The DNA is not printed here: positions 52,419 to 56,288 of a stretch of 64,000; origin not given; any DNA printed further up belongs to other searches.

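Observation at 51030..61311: Four-gene TerB / DUF2791-type ATPase / Lhr-like helicase / giant DUF4011 helicase-nuclease-like operon: a Shango-like core coupled to an Hhe-like fourth gene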

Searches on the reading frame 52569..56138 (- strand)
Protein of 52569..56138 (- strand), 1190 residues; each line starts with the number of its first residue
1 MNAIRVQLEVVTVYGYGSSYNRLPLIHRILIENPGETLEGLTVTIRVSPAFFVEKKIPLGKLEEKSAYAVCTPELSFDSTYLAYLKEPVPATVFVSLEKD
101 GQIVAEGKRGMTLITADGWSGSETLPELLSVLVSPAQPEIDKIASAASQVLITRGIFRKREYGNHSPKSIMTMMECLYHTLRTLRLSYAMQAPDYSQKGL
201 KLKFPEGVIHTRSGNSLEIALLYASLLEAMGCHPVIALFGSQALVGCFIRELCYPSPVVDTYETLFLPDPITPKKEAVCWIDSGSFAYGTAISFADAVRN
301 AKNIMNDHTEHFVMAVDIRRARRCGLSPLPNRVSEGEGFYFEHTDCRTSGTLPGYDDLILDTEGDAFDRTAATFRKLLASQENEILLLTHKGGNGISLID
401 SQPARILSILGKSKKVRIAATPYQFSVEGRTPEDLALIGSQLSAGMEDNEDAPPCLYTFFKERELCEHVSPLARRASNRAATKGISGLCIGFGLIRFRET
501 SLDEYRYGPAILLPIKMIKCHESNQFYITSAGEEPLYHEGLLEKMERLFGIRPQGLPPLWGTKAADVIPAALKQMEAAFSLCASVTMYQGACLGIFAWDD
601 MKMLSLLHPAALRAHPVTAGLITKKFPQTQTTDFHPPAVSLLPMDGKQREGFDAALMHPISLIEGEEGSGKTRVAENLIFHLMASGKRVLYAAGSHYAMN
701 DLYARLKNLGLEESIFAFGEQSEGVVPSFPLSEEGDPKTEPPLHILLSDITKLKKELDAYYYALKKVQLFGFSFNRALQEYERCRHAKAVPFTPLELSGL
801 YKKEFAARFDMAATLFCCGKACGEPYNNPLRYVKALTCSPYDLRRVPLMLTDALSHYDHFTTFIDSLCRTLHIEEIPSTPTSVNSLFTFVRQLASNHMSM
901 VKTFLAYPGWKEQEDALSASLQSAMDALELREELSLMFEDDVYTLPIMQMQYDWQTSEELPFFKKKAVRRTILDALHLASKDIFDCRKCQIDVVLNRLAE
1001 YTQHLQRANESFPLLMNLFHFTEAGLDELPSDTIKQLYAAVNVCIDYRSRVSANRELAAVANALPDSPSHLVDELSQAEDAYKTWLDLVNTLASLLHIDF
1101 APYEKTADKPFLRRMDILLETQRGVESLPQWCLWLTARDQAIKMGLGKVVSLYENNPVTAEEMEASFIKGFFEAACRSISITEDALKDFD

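Call 68: search_protein_representatives(protein=window:52569-56138:-)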
Query: 1190 residues. Proteins with E-value up to 0.001 (for the whole library): 2733; up to 1e-10: 1281; up to 1e-30: 414. The best 150 are listed.
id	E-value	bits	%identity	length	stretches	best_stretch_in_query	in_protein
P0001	0.0e+00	2731.6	100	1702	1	1-1190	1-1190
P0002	0.0e+00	1161.1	47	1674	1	4-1189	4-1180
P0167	2.7e-87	310.4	25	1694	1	5-1189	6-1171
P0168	4.5e-86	306.3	26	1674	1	3-1189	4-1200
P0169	1.8e-79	284.5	24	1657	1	4-1179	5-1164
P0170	4.1e-74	266.7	28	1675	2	624-1183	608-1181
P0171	5.7e-74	266.2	24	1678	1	4-1189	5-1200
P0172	1.8e-69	251.4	24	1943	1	2-1189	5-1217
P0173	2.3e-67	244.4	24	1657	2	4-419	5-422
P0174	9.2e-65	235.7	22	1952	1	13-1189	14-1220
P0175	1.2e-64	235.3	23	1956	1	5-1180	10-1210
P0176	1.8e-62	228.1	26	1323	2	4-865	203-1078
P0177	7.0e-61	222.9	23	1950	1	11-1175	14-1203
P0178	2.8e-60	220.9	23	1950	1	13-1187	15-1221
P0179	3.3e-59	217.3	25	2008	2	461-1189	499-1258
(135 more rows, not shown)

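Call 69: find_encoding_contigs(protein=P0167, flank=10000, max_places=2)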
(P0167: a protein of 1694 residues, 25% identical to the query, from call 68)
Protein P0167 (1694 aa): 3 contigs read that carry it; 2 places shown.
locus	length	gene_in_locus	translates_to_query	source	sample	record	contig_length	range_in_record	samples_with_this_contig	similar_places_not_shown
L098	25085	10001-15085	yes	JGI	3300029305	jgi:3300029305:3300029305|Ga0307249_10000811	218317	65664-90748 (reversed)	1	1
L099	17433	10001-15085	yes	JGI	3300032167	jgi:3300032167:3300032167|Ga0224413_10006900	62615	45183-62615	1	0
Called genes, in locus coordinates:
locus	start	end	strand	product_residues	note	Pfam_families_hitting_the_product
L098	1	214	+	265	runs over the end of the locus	PF00528:BPD_transp_1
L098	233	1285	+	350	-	PF01547:SBP_bac_1, PF13531:SBP_bac_11, PF13416:SBP_bac_8, PF13343:SBP_bac_6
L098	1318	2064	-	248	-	PF01522:Polysacc_deac_1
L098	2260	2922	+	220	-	PF09359:VTC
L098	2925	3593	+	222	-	PF16316:DUF4956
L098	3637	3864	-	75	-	PF13083:KH_KhpA-B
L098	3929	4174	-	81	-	PF00886:Ribosomal_S16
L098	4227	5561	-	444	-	PF02881:SRP54_N, PF06414:Zeta_toxin (weak), PF20720:nSTAND3 (faint), PF00448:SRP54, PF01656:CbiA (faint), PF13207:AAA_17 (weak), PF02978:SRP_SPB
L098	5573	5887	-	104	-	PF04297:UPF0122, PF08281:Sigma70_r4_2, PF04545:Sigma70_r4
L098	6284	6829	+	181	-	-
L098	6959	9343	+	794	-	PF00580:UvrD-helicase, PF13087:AAA_12 (faint), PF01443:Viral_helicase1 (faint), PF00580:UvrD-helicase, PF13245:AAA_19, PF13361:UvrD_C, PF13538:UvrD_C_2, PF21196:PcrA_UvrD_tudor (weak)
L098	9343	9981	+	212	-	PF02607:B12-binding_2, PF02310:B12-binding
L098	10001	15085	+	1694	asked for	PF13195:DUF4011, PF18741:MTES_1575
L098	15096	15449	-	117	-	-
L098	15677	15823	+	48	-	PF13165:SCIFF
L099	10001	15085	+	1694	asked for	PF13195:DUF4011, PF18741:MTES_1575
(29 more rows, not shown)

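Call 71: find_encoding_contigs(protein=P0168, flank=9000, max_places=1)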
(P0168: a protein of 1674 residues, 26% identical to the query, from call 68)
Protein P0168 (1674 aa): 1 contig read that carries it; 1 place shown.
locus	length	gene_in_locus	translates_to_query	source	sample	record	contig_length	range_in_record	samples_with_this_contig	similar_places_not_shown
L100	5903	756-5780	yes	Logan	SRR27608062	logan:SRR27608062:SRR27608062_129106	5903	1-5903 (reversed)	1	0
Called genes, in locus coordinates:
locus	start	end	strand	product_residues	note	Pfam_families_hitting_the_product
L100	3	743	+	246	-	?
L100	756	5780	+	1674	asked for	PF18741:MTES_1575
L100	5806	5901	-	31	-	?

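Call 72: find_encoding_contigs(protein=P0171, flank=9000, max_places=1)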
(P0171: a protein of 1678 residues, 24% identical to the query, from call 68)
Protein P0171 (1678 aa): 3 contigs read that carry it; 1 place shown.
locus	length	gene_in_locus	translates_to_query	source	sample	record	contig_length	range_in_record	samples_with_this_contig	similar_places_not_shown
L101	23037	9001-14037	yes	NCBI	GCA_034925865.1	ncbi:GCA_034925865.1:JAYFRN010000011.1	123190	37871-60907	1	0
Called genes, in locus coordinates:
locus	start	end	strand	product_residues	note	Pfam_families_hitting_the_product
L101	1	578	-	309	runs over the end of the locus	PF00215:OMPdecase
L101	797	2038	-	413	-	PF01979:Amidohydro_1, PF12890:DHOase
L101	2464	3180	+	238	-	PF01261:AP_endonuc_2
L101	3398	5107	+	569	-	PF13208:TerB_N (weak)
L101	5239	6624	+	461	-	PF10923:BrxC_BrxD, PF13191:AAA_16 (weak)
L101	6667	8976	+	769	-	PF04851:ResIII (weak), PF00270:DEAD, PF00271:Helicase_C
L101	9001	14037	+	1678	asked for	PF13195:DUF4011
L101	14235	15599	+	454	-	PF16800:Endopep_inhib (faint)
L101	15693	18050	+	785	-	-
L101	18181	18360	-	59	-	PF04024:PspC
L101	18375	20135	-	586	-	PF08486:SpoIID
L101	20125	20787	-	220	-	-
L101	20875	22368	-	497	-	-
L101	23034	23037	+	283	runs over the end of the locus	PF03419:Peptidase_U4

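Call 84: find_related_loci(query=P0168, collection=viral_contigs, flank=10000)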
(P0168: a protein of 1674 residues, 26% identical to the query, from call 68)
Query P0168 (1674 aa) in viral_contigs; peptide patterns used: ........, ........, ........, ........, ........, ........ (x = any residue, [..] = any of these).
8 stretches matched a pattern, but none encodes a relative of the query by tblastn (E <= 1e-3).

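Call 85: search_protein_families(library=padloc, proteins=[L101:3398-5107:+, L101:5239-6624:+, L101:6667-8976:+, P0171, P0168, P0167], max_evalue=1e-8)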
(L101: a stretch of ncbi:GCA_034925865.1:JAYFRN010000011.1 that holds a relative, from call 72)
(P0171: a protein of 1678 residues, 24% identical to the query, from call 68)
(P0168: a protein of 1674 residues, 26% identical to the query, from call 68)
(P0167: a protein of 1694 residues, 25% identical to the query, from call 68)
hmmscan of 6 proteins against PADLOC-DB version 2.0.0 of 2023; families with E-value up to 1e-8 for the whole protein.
L101:3398-5107:+ (569 aa): 1 family
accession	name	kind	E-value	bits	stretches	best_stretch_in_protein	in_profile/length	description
PDLC03958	SngA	-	2.2e-25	88.3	1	100-566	76-526/528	-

L101:5239-6624:+ (461 aa): 2 families
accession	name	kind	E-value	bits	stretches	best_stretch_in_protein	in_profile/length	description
PDLC03959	SngB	-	5.7e-166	550.9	1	14-441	5-427/439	-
PDLC02494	BrxD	-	1.3e-44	151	1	22-452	11-435/440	BrxD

L101:6667-8976:+ (769 aa): 28 families (the best 25 are shown)
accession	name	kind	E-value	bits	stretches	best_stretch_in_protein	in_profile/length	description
PDLC03960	SngC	-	1.6e-234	778.9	1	7-749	3-715/720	-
PDLC02503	BrxHI|BrxHII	-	3e-121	403.9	1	10-668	5-616/698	BrxHI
PDLC02501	BrxHI|BrxHII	-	4.7e-75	251.3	2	9-231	3-227/925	BrxHI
PDLC02897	DpdJ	-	3.9e-29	99.1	1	36-387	107-451/1570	DpdJ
PDLC00037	DruE3|DruE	-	2e-19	66.9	2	333-393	1046-1106/2055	SNF2 family N-terminal domain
PDLC03928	PsyrT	-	1e-17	61.7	1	287-398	241-346/689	-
PDLC00035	DruE3|DruE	-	3.6e-17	59.4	0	33-202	107-302/1460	SNF2 family N-terminal domain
PDLC00036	DruE3|DruE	-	4.9e-16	55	0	35-205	99-291/2023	SNF2 family N-terminal domain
PDLC00192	HamB1|HamB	-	1.6e-15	53.8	1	29-213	269-448/1104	DEAD-box helicase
PDLC02896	DpdJ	-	5.1e-14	48.9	0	121-202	331-415/1487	DpdJ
PDLC02870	DpdF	-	1.8e-12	44.5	1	275-398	213-331/534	DpdF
PDLC00013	DruE1|DruE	-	2e-12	43.9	0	33-104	96-175/1776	SNF2 family N-terminal domain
PDLC00051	DruE4|DruE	-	2.2e-12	43.4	0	339-395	1120-1176/1829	SNF2 family N-terminal domain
PDLC04531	PDC-M23B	-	6.4e-12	42.3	1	35-216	304-488/1060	-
PDLC00194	HamB1|HamB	-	1.4e-11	41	0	14-220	213-411/995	DEAD-box helicase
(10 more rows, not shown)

P0171 (1678 aa): 1 family
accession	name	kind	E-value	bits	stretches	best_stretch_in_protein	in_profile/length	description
PDLC05009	PDC-S37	-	4.3e-46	155.4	1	447-1234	98-876/1550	-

P0168 (1674 aa): 2 families
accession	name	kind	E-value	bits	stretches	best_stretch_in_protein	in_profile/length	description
PDLC05009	PDC-S37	-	8.9e-50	167.6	1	482-1670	126-1338/1550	-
PDLC02194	Hhe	-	3.3e-14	49.1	1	1480-1671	1588-1781/1911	-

P0167 (1694 aa): 2 families
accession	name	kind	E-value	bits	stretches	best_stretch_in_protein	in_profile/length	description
PDLC05009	PDC-S37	-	8.7e-87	290.2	2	368-1274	10-946/1550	-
PDLC02194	Hhe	-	2.4e-31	105.9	1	1180-1674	1287-1783/1911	-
